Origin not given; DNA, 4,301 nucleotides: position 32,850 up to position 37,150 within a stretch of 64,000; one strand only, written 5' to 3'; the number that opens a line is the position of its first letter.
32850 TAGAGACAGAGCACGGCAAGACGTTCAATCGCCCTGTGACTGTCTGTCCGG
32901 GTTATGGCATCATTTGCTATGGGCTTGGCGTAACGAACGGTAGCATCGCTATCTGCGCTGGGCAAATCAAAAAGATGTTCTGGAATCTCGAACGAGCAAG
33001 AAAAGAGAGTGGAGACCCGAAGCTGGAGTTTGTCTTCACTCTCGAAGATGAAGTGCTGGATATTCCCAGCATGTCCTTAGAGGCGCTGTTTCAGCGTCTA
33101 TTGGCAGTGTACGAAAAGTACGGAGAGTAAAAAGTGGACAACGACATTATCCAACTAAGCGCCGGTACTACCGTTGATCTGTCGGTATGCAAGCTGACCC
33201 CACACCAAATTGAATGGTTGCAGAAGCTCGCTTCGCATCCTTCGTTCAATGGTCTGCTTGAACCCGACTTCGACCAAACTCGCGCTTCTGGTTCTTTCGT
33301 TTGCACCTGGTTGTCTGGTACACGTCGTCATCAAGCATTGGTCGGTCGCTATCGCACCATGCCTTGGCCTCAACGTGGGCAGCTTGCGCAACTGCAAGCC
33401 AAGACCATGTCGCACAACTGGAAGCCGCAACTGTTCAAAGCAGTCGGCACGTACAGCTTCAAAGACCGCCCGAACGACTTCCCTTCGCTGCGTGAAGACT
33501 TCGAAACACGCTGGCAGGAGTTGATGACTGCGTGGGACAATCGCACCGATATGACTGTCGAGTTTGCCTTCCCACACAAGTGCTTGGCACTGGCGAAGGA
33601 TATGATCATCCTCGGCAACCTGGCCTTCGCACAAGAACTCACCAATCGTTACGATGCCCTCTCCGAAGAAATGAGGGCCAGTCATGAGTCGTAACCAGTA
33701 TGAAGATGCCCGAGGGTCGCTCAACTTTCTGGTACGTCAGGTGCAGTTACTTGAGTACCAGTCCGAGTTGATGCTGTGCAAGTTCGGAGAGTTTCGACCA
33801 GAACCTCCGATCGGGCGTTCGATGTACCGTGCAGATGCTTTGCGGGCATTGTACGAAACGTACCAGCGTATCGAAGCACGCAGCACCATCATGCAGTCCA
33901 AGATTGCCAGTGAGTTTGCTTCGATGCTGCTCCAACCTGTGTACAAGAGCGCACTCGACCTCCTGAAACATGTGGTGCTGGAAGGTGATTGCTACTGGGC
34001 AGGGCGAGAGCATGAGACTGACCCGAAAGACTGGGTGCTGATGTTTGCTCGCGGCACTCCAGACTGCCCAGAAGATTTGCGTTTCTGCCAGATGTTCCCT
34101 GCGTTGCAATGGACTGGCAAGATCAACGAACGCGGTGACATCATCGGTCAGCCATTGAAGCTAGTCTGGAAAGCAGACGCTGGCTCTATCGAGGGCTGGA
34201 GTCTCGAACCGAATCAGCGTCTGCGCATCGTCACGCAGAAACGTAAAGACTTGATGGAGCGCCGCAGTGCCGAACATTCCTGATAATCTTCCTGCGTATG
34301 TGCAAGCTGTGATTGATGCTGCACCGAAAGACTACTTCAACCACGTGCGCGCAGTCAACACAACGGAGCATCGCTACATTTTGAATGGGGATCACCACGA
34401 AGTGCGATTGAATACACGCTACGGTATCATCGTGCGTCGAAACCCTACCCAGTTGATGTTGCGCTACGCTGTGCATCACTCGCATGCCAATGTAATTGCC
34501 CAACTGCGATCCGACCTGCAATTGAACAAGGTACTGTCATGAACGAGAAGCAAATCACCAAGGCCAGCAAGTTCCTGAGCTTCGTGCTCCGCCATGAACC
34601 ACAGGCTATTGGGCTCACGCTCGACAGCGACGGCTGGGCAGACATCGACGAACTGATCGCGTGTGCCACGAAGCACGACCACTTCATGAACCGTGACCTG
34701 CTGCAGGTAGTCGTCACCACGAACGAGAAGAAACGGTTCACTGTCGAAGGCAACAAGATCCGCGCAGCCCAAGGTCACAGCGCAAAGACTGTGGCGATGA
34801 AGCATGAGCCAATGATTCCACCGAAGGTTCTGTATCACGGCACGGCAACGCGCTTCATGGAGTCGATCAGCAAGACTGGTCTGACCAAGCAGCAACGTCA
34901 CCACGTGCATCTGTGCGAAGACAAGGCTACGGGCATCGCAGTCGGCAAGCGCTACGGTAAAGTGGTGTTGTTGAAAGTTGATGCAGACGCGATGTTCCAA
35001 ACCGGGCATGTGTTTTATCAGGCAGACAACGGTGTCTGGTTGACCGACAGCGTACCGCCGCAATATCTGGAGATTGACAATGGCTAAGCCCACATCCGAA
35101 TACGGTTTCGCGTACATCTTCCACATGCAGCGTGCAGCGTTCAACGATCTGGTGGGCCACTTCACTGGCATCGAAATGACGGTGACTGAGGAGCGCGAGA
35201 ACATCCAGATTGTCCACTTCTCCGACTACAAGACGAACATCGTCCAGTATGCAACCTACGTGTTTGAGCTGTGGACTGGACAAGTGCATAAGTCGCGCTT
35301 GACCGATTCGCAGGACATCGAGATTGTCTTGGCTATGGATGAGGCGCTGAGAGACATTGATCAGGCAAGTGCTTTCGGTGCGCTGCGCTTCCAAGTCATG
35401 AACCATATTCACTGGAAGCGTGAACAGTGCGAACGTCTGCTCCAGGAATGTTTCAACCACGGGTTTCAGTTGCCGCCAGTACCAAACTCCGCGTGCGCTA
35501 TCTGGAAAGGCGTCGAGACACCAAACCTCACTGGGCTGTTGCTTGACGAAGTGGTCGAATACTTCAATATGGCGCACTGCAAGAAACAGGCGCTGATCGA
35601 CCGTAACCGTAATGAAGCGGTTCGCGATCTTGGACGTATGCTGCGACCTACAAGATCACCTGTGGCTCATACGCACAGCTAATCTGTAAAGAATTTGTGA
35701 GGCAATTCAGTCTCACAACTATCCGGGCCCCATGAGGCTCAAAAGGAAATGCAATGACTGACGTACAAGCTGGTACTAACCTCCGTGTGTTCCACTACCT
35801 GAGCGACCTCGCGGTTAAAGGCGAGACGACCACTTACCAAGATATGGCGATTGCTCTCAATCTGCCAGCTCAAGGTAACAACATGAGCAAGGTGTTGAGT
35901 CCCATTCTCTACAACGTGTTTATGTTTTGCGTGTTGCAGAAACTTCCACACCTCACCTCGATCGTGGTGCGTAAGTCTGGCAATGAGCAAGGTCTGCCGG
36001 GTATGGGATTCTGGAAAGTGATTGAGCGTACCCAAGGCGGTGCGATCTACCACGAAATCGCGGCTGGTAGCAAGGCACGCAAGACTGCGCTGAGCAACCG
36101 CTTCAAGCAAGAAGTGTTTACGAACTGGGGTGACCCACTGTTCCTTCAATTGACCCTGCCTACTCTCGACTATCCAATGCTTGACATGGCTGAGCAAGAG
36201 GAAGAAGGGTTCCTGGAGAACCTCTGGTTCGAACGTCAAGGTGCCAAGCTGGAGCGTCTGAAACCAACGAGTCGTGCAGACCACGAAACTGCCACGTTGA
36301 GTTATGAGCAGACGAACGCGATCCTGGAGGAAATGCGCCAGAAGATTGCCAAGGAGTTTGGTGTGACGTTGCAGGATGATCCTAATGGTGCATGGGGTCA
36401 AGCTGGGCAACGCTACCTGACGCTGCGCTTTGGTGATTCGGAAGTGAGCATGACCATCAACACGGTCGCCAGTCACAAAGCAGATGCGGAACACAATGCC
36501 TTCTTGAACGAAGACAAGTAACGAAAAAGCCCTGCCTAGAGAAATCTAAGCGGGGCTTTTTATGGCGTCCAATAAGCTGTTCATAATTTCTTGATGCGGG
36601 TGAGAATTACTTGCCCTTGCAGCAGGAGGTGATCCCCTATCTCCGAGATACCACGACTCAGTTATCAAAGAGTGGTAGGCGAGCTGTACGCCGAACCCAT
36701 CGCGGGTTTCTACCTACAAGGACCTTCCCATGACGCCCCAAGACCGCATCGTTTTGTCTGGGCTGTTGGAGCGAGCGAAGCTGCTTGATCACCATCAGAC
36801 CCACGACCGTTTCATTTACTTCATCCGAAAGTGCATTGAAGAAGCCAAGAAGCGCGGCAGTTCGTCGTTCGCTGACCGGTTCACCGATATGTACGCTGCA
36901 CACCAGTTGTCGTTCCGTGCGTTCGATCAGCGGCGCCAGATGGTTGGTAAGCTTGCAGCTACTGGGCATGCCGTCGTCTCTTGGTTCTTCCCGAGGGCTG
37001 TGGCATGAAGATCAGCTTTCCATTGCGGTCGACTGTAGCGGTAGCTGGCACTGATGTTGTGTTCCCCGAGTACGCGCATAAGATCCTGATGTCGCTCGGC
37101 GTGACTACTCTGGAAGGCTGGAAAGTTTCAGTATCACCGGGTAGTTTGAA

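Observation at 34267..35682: Phage-encoded KptA/Tpt1 RNA 2'-phosphotransferase, possibly part of an NAD/ADP-ribose-linked module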

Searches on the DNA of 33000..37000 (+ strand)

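Call 6: search_dna_similar(query=window:33000-37000:+, collection=phages, mode=near)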
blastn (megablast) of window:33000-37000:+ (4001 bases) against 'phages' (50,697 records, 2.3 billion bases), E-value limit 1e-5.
No match.

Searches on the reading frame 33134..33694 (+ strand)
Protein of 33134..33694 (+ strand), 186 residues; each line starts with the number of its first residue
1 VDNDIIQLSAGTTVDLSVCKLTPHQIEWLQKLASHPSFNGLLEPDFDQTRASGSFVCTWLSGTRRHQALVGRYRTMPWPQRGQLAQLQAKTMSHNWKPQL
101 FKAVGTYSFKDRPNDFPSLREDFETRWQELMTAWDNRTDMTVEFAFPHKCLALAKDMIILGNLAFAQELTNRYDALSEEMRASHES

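Call 5: search_protein_families(library=pfam, proteins=[window:33134-33694:+], max_evalue=0.01)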
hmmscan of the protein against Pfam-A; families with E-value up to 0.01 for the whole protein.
window:33134-33694:+ (186 aa): 0 families

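Call 70: search_protein_families(library=phrogs, proteins=[window:33134-33694:+], max_evalue=0.01)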
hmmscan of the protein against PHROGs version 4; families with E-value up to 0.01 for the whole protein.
window:33134-33694:+ (186 aa): 1 family
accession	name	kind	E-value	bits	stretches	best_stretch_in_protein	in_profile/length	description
phrog_14307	-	unknown function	0.002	18.8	1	28-128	6-102/137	-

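Call 71: search_protein_families(library=padloc, proteins=[window:33134-33694:+], max_evalue=0.01)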
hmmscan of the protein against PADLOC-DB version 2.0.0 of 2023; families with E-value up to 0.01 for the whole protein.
window:33134-33694:+ (186 aa): 0 families

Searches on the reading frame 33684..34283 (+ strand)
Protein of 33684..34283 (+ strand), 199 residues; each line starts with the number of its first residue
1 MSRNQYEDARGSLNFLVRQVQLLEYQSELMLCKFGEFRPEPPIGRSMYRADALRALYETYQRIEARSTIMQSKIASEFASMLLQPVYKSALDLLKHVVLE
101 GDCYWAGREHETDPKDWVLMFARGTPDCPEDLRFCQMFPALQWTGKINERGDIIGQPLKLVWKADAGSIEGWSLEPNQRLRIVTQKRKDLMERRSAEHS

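Call 5: search_protein_families(library=pfam, proteins=[window:33684-34283:+], max_evalue=0.01)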
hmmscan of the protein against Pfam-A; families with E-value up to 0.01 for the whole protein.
window:33684-34283:+ (199 aa): 0 families

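Call 21: search_protein_families(library=phrogs, proteins=[window:33684-34283:+], max_evalue=0.01)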
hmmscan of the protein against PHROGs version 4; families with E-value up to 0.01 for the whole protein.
window:33684-34283:+ (199 aa): 0 families

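Call 71: search_protein_families(library=padloc, proteins=[window:33684-34283:+], max_evalue=0.01)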
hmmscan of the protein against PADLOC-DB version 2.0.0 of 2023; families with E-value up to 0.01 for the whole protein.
window:33684-34283:+ (199 aa): 0 families

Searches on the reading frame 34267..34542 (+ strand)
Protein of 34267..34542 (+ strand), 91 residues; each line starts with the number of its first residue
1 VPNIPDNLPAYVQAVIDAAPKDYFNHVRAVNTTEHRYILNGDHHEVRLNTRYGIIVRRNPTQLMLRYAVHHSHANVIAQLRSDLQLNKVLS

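Call 5: search_protein_families(library=pfam, proteins=[window:34267-34542:+], max_evalue=0.01)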
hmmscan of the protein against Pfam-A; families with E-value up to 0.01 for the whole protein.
window:34267-34542:+ (91 aa): 0 families

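Call 21: search_protein_families(library=phrogs, proteins=[window:34267-34542:+], max_evalue=0.01)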
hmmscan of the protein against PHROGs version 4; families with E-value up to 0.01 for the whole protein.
window:34267-34542:+ (91 aa): 0 families

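Call 71: search_protein_families(library=padloc, proteins=[window:34267-34542:+], max_evalue=0.01)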
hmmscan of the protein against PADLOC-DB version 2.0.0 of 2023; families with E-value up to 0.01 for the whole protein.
window:34267-34542:+ (91 aa): 0 families
